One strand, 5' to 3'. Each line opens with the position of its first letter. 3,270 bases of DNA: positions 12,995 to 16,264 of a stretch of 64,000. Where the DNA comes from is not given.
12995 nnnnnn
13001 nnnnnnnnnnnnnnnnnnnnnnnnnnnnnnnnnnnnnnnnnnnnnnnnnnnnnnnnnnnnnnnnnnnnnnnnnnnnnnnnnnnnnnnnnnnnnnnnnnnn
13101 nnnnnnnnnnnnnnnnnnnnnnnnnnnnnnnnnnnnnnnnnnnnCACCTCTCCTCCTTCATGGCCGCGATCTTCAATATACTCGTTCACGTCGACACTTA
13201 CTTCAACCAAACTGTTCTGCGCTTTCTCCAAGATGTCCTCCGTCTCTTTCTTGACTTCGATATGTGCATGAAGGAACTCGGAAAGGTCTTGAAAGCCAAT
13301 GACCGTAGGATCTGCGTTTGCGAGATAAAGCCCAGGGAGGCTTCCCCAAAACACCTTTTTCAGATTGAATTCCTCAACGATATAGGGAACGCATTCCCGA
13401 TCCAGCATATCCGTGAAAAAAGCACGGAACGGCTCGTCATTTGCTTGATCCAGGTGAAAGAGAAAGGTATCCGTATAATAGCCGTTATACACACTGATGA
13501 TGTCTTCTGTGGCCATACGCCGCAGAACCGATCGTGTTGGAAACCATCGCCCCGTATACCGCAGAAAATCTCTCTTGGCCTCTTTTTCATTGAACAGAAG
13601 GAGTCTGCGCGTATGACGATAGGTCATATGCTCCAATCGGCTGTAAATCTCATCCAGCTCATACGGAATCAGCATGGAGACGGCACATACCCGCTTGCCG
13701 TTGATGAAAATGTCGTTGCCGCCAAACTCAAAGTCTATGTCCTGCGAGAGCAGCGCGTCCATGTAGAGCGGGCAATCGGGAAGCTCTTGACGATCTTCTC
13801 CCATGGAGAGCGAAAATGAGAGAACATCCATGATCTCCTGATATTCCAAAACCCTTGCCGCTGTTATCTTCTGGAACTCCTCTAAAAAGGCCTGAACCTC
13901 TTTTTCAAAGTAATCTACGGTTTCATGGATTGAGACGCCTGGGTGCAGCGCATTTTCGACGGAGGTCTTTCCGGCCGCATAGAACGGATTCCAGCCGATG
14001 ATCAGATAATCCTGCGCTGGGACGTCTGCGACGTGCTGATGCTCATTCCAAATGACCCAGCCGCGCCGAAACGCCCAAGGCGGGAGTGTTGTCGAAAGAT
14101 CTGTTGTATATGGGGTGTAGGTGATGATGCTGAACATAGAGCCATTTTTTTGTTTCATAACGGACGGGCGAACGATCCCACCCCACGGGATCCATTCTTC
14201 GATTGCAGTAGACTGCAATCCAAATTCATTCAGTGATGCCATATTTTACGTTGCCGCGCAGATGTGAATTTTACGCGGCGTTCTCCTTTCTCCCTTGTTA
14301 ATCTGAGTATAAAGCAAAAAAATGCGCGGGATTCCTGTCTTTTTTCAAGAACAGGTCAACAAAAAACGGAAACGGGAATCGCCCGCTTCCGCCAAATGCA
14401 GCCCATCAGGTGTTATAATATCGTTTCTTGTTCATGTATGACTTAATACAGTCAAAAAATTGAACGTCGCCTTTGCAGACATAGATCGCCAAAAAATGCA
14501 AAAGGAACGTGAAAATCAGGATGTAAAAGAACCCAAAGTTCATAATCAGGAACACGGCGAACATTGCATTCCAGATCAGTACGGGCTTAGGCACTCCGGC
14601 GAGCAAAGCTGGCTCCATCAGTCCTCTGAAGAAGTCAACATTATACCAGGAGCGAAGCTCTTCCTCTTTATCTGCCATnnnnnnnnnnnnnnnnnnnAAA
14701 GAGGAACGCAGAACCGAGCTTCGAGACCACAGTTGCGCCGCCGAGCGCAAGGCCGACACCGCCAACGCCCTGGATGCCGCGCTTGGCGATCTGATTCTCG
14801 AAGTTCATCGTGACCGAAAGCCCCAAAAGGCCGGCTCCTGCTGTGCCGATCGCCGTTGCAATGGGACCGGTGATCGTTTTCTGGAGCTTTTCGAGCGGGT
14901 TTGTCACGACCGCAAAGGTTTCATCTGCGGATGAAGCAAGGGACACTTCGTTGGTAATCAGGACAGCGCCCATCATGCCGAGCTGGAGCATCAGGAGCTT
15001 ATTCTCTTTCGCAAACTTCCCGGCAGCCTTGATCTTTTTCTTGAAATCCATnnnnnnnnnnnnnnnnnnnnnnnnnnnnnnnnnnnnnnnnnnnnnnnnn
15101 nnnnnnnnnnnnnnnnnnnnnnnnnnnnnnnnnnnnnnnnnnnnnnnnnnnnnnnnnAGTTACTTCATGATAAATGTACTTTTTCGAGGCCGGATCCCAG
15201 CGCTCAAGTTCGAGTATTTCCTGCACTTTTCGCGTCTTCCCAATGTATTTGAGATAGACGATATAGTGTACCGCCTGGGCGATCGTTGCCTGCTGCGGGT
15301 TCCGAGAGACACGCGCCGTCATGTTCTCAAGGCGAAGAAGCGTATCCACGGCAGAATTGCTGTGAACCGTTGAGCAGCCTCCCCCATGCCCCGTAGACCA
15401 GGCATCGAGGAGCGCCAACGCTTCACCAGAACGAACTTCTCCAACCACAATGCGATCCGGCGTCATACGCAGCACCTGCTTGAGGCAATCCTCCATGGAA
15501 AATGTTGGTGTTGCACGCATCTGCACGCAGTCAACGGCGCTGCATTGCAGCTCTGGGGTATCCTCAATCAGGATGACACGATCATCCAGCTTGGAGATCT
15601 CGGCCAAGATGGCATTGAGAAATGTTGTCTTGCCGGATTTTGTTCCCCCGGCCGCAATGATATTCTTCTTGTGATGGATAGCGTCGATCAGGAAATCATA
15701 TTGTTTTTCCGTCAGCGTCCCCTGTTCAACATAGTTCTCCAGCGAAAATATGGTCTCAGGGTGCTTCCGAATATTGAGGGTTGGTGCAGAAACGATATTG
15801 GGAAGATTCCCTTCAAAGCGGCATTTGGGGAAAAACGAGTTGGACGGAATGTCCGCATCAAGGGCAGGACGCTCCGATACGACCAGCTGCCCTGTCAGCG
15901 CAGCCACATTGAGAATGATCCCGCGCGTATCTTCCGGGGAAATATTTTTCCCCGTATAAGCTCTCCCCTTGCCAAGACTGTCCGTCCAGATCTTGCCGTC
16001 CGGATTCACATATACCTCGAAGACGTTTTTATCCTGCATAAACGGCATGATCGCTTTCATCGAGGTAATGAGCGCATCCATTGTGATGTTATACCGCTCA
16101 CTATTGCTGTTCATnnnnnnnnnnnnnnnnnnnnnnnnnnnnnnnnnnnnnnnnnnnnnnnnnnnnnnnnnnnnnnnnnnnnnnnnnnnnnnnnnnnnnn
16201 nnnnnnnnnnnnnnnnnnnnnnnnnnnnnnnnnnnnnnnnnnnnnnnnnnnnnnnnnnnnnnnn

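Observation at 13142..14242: Standalone VirB4 N-terminal-domain paralog translationally coupled to full-length VirB4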

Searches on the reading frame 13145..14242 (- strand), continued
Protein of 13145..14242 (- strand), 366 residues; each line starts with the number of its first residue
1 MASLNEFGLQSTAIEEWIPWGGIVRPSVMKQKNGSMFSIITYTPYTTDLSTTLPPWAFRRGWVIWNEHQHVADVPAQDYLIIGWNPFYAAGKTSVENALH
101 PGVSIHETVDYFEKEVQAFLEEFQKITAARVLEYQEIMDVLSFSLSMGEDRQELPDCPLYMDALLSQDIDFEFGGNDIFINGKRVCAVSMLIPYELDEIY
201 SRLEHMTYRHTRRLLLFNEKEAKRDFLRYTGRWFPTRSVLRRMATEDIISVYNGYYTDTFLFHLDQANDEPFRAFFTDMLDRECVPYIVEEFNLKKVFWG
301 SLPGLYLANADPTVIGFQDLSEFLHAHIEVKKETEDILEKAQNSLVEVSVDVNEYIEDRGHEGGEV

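Call 41: find_encoding_contigs(protein=P0115, flank=9000, max_places=2)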
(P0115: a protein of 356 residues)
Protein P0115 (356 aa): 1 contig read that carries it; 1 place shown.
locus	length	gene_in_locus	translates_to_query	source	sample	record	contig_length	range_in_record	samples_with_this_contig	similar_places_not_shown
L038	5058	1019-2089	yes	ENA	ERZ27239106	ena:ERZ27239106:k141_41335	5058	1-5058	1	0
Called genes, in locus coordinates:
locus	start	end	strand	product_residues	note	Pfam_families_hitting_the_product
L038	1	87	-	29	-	?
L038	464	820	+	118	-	PF04956:TrbC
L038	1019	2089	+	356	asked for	-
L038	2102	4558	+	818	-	PF27097:VirB4_TrbE_N, PF12846:AAA_10 (faint), PF03135:CagE_TrbE_VirB, PF19044:P-loop_TraG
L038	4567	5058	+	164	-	?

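Call 42: find_encoding_contigs(protein=P0104, flank=9000, max_places=2)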
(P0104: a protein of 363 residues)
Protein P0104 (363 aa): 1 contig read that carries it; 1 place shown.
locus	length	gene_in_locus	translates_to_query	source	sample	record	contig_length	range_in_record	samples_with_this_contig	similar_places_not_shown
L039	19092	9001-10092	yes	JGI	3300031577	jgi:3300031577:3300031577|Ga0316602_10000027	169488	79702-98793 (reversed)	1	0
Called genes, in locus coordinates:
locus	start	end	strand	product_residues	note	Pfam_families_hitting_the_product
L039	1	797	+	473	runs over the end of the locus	PF03743:TrbI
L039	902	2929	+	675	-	PF02534:T4SS-DNA_transf, PF10412:TrwB_AAD_bind, PF12696:TraG-D_C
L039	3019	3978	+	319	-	PF00437:T2SSE, PF27713:UCP018868 (weak), PF13245:AAA_19 (weak)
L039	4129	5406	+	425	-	PF00805:Pentapeptide (weak), PF13576:Pentapeptide_3 (faint), PF13599:Pentapeptide_4 (weak), PF00805:Pentapeptide, PF13599:Pentapeptide_4 (weak), PF22448:RepB_primase_C (faint)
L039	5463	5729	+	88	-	-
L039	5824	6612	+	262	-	PF14378:PAP2_3, PF01569:PAP2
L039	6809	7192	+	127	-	PF04956:TrbC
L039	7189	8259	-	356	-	PF13606:Ank_3 (faint), PF23745:ANK_LRRK2 (faint), PF00023:Ank (faint), PF24521:Ank_KRIT1 (faint), PF12796:Ank_2, PF13857:Ank_5, PF12796:Ank_2, PF13637:Ank_4 (weak)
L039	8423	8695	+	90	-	PF05101:VirB3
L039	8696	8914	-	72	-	PF13443:HTH_26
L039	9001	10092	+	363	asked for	PF03135:CagE_TrbE_VirB (weak)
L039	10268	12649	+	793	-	PF27097:VirB4_TrbE_N, PF03135:CagE_TrbE_VirB, PF12846:AAA_10 (faint), PF19044:P-loop_TraG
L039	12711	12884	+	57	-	-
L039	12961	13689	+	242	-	-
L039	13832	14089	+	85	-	-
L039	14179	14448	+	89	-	-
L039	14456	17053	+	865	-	PF18789:DarA_C, PF22448:RepB_primase_C (faint)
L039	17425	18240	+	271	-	-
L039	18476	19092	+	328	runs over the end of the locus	PF21722:Gly_rich_2 (faint)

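Call 43: search_dna_similar(query=window:13145-14242:-, collection=plasmids, mode=protein, max_evalue=0.001, max_rows=30)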
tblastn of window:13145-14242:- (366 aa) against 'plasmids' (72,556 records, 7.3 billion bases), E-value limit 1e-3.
Records with a match: 267; places in all: 272; records where one place covers at least 80% of the query: 2.
Best place of each record, by identity: <60% 267.
By first word of the organism name: Agrobacterium 177; Rhizobium 39; Sinorhizobium 15; Bradyrhizobium 9; Aminobacter 5; Mesorhizobium 4; Ensifer 2; Shinella 2; Allorhizobium 2; Prosthecochloris 1; and 11 more.
By predicted mobility (MOB-suite, as given by PLSDB): conjugative 190; non-mobilizable 75; mobilizable 2.
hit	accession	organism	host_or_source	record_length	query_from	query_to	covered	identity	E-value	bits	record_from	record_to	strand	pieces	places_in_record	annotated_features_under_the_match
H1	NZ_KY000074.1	Agrobacterium larrymoorei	-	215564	1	324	89%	23.4%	1e-5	55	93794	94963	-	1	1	none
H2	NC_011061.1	Prosthecochloris aestuarii DSM 271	-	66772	1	324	89%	22.0%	1e-4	52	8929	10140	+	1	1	trbE: conjugal transfer protein TrbE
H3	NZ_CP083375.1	Ensifer canadensis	Melilotus albus,Cell Culture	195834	95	324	63%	24.7%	7e-6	56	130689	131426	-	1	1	conjugal transfer protein TrbE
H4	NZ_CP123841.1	Agrobacterium tumefaciens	-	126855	95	324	63%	24.7%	8e-5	52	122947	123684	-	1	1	conjugal transfer protein TrbE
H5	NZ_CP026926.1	Agrobacterium tumefaciens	Medicago sativa,from a crown gall tumor ...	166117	103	324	61%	25.2%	3e-6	57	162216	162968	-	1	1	conjugal transfer protein TrbE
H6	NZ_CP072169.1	Agrobacterium larrymoorei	Ficus benjamina,cell culture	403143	103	324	61%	25.2%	2e-5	54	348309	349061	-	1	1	conjugal transfer protein TrbE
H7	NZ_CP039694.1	Agrobacterium larrymoorei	-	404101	103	324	61%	25.2%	2e-5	54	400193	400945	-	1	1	conjugal transfer protein TrbE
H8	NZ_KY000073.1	Agrobacterium radiobacter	-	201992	103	324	61%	24.8%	7e-7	59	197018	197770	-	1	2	conjugal transfer protein TrbE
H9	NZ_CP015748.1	Shinella sp. HZN7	-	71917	103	324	61%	24.8%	1e-5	55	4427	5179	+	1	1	conjugal transfer protein TrbE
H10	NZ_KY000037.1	Agrobacterium sp.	-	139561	103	324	61%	24.8%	3e-5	54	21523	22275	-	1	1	conjugal transfer protein TrbE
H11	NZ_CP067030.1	Agrobacterium fabrum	-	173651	103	324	61%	24.8%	3e-5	54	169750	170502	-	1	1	conjugal transfer protein TrbE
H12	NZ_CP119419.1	Agrobacterium fabrum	-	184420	103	324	61%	24.8%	3e-5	54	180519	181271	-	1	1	conjugal transfer protein TrbE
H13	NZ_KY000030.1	Agrobacterium tumefaciens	-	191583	103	324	61%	24.8%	3e-5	54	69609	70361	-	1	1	conjugal transfer protein TrbE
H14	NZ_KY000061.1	Agrobacterium radiobacter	-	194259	103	324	61%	24.8%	3e-5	54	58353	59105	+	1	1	conjugal transfer protein TrbE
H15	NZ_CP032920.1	Agrobacterium tumefaciens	-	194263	103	324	61%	24.8%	3e-5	54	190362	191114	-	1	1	conjugal transfer protein TrbE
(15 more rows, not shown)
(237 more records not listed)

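Call 67: list_cluster_members(proteins=[P0104, P0115, P0117, P0125, P0141, P0094, P0101, P0109, P0099, P0084])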
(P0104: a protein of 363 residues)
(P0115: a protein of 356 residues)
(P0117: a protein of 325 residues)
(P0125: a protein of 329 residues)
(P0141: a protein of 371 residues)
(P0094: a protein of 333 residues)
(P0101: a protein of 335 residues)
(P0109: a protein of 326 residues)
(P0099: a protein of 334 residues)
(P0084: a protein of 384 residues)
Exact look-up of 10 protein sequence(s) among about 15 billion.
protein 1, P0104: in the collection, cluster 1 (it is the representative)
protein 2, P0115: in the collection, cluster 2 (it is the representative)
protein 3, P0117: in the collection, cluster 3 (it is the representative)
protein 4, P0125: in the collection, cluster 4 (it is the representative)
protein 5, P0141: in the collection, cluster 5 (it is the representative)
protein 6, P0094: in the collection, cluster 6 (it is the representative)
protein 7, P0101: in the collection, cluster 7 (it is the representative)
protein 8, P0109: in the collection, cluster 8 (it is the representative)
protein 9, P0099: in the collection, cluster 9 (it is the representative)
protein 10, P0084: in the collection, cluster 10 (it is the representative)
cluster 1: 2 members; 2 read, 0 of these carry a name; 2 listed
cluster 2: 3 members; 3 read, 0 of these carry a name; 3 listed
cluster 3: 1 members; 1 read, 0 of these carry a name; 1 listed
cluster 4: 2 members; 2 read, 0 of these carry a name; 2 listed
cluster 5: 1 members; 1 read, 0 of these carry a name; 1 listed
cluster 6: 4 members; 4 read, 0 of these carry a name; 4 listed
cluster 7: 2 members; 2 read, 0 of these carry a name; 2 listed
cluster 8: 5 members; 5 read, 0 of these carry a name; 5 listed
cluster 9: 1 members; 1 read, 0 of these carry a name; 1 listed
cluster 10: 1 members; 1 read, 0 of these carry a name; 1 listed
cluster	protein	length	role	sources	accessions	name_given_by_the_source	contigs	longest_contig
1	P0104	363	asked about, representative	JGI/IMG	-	-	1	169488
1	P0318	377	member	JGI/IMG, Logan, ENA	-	-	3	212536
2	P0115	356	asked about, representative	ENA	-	-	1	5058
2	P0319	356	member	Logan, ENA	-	-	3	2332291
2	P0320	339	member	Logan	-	-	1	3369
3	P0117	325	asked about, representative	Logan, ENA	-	-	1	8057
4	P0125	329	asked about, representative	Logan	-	-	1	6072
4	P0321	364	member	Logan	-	-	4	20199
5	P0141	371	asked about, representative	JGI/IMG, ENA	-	-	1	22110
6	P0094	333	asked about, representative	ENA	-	-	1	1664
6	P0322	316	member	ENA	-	-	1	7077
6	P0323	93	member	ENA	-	-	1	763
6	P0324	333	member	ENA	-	-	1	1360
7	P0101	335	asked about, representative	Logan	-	-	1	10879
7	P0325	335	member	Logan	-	-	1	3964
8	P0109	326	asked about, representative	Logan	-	-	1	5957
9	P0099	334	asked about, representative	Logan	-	-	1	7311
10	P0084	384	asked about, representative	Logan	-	-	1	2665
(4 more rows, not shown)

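Call 68: find_homologous_proteins(query=P0141, max_evalue=1e-20)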
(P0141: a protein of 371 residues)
Query P0141 (371 aa): 10 proteins with E <= 1e-20 among 1678 candidates.
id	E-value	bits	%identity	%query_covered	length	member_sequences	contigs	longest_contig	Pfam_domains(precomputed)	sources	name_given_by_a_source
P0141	2.0e-248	841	100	100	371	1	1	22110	PF27097.1,PF03135.20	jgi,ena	-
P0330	2.0e-53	200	31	95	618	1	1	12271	PF27097.1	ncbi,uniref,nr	ncbi:hypothetical protein Q644_20590 [Brucella intermedia 229E]|uniref:Uncharacterized protein n=1 T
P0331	4.4e-51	192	30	95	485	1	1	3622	PF27097.1,PF03135.20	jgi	jgi:type IV secretion system protein VirB4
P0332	8.2e-51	191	30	94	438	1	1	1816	PF27097.1,PF03135.20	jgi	jgi:type IV secretion system protein TrbE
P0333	2.3e-46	177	29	95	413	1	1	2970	PF27097.1,PF03135.20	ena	-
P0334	1.3e-45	174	29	94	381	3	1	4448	PF27097.1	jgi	jgi:type IV secretory pathway VirB4 component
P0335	1.2e-41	161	27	94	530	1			PF27097.1,PF03135.20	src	-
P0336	2.3e-33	134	32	62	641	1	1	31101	PF19044.7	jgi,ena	-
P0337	2.4e-32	130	30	68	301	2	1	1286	PF27097.1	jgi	jgi:type IV secretory pathway VirB4 component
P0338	2.7e-23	101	28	61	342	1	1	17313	PF27097.1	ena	-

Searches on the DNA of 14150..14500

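Call 83: search_rna_families(source=window, start=14150, end=14500, threshold=evalue, max_evalue=1)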
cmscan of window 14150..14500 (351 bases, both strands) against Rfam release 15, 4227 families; matches with E-value up to 1: 0.
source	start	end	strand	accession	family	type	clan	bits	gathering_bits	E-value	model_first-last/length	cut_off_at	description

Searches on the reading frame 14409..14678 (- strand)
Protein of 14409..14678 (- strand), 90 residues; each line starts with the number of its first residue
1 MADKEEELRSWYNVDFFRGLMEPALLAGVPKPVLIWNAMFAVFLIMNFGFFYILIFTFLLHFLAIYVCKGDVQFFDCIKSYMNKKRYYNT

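Call 8: search_protein_families(library=pfam, proteins=[window:14409-14678:-], max_evalue=0.01)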
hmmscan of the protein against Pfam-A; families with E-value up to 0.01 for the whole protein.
window:14409-14678:- (90 aa): 1 family
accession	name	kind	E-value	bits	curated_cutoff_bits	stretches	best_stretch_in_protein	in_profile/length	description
PF05101.18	VirB3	-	4.9e-10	40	23.9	1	17-83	6-72/84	Type IV secretory pathway, VirB3-like protein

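Call 9: search_protein_families(library=ncbifam, proteins=[window:14409-14678:-], max_evalue=0.01)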
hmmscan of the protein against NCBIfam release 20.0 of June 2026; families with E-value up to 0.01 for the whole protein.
window:14409-14678:- (90 aa): 1 family
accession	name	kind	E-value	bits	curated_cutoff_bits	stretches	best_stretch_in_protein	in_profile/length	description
NF010474.0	PRK13899.1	equivalog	7.5e-05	23.2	74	1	16-84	10-79/97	type IV secretion system protein VirB3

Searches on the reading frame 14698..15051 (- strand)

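Call 8: search_protein_families(library=pfam, proteins=[window:14698-15051:-], max_evalue=0.01)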
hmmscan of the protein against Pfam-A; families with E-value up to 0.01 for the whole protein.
window:14698-15051:- (118 aa): 1 family
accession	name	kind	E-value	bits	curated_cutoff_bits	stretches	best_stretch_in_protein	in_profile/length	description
PF04956.18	TrbC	-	1.7e-10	41.4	27.9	1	17-112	8-98/98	TrbC/VIRB2 pilin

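Call 9: search_protein_families(library=ncbifam, proteins=[window:14698-15051:-], max_evalue=0.01)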
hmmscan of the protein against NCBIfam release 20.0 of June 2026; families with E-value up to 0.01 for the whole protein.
window:14698-15051:- (118 aa): 1 family
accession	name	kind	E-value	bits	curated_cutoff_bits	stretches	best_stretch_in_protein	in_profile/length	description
NF010445.0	PRK13871.1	equivalog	0.00035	20.7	211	1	28-111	17-100/135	conjugal transfer pilin TrbC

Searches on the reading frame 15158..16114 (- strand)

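Call 8: search_protein_families(library=pfam, proteins=[window:15158-16114:-], max_evalue=0.01)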
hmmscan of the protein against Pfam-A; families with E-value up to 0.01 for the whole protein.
window:15158-16114:- (319 aa): 2 families
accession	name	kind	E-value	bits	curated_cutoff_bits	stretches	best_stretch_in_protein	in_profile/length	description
PF00437.27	T2SSE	-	1.9e-37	129.2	24.9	1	103-286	98-273/370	Type II/IV secretion system protein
PF01580.24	FtsK_SpoIIIE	-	0.00054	19.9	24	1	142-171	32-61/221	FtsK/SpoIIIE family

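Call 9: search_protein_families(library=ncbifam, proteins=[window:15158-16114:-], max_evalue=0.01)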
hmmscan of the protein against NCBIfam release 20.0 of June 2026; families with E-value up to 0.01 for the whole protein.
window:15158-16114:- (319 aa): 19 families
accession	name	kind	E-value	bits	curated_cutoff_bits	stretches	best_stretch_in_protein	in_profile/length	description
TIGR02782.1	TrbB_P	equivalog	8.3e-96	320.8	304.55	1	20-309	12-299/303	P-type conjugative transfer ATPase TrbB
NF010469.0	PRK13894.1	subfamily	1.2e-80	271.3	508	1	21-307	26-311/320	conjugal transfer ATPase TrbB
NF010407.0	PRK13833.1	subfamily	1e-77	261.8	499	1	25-309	25-306/323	conjugal transfer protein TrbB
TIGR03819.1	heli_sec_ATPase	hypoth_equivalog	1.7e-47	162.3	373.15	1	17-300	50-338/340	TadA family conjugal transfer-associated ATPase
TIGR02788.1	VirB11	equivalog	4e-44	150.9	249.95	2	138-299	133-305/308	P-type DNA transfer ATPase VirB11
NF010475.0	PRK13900.1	equivalog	5.1e-34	117.8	389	2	125-301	140-323/333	type IV secretion system ATPase VirB11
NF058587.1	archaellum_moto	equivalog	4e-22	78.7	550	1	7-270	137-401/527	archaellum flagellar ATPase motor FlaI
NF041000.1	ATPase_ComGA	equivalog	1e-19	70.6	300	1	130-289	108-263/267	competence type IV pilus ATPase ComGA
NF010425.0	PRK13851.1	equivalog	2.5e-18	66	461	1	140-266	153-284/344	type IV secretion system protein VirB11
NF053672.1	bindosome_BasE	exception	5.7e-18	64.9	1000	1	65-265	189-391/512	bindosome assembly system ATPase subunit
NF007755.0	PRK10436.1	equivalog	1.1e-17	63.9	617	1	129-266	198-336/465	type II secretion system protein GspE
TIGR01420.1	pilT_fam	subfamily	3.1e-17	62.8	319.1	1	48-296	31-273/343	PilT/PilU family type 4a pilus ATPase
TIGR02538.1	type_IV_pilB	equivalog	6.2e-17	61.4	675.65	1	135-266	301-433/564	type IV-A pilus assembly ATPase PilB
TIGR02533.1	type_II_gspE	equivalog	1.6e-16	60.1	630.25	1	136-265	229-359/486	type II secretion system ATPase GspE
NF053534.1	T4PilAsmATPsTfpB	equivalog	1.2e-13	50.3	850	1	134-266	320-453/584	type IV pilus assembly ATPase TfpB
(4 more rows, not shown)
